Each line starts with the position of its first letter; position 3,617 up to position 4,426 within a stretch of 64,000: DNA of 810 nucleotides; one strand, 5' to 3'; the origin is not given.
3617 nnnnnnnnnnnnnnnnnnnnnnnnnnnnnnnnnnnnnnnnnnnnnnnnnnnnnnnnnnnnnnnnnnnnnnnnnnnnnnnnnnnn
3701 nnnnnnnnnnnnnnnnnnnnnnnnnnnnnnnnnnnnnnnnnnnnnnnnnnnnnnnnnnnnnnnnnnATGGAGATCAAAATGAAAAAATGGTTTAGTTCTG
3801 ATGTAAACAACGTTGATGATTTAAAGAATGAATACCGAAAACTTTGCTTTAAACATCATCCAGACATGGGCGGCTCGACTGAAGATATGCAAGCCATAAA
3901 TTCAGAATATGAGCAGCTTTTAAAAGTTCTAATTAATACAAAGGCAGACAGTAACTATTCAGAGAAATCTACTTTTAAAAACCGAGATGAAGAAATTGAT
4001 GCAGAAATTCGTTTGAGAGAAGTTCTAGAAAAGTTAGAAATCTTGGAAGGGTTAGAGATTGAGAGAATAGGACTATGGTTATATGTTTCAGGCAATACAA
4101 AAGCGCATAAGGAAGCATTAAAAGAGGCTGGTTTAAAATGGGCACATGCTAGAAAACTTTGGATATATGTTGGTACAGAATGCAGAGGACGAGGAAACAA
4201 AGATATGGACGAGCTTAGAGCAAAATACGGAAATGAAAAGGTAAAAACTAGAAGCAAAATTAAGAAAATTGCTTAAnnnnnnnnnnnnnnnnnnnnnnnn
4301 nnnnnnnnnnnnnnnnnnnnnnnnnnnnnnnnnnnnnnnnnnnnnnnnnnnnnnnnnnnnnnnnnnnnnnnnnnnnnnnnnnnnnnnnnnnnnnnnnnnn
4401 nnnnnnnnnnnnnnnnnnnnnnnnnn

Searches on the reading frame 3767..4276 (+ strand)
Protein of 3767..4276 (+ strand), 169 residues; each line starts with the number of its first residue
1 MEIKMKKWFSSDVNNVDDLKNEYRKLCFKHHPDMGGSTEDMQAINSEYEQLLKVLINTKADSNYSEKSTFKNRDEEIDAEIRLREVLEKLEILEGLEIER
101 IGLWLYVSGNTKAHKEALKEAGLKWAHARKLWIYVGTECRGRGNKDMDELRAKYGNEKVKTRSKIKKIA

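Call 4: search_protein_families(library=pfam, proteins=[window:3767-4276:+], max_evalue=0.01)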
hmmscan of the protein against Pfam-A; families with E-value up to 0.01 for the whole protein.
window:3767-4276:+ (169 aa): 1 family
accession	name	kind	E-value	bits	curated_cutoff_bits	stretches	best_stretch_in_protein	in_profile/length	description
PF00226.36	DnaJ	-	4.1e-05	24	27.8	1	16-51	14-53/63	DnaJ domain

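Call 38: search_protein_families(library=ncbifam, proteins=[window:3767-4276:+], max_evalue=0.1)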
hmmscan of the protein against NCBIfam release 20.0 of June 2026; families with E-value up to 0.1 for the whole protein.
window:3767-4276:+ (169 aa): 9 families
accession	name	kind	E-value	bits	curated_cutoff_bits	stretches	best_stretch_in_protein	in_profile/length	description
NF010874.0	PRK14281.1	equivalog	0.0051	16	619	1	14-62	15-63/397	chaperone protein DnaJ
TIGR02349.1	DnaJ_bact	equivalog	0.007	15.8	377.2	1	16-67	14-67/354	molecular chaperone DnaJ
NF008035.0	PRK10767.1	subfamily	0.0086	15.1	338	1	16-64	18-66/374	molecular chaperone DnaJ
TIGR03835.1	termin_org_DnaJ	equivalog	0.0087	14.5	512.25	1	17-76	17-74/871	terminal organelle assembly protein TopJ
NF050028.1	CldAdptActJ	equivalog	0.016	15.7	150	1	15-64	15-69/93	cold adaptation protein ActJcold adaptation protein ActJ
TIGR00714.1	hscB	equivalog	0.033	14.3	46.75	1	18-44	7-34/156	Fe-S protein assembly co-chaperone HscB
NF007618.0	PRK10266.1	equivalog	0.038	13.4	403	0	14-71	16-72/306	curved DNA-binding protein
NF010885.0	PRK14292.1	equivalog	0.045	12.7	585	1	14-49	14-52/371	chaperone protein DnaJ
NF010894.0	PRK14301.1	equivalog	0.062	12.3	548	0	16-64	18-66/373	chaperone protein DnaJ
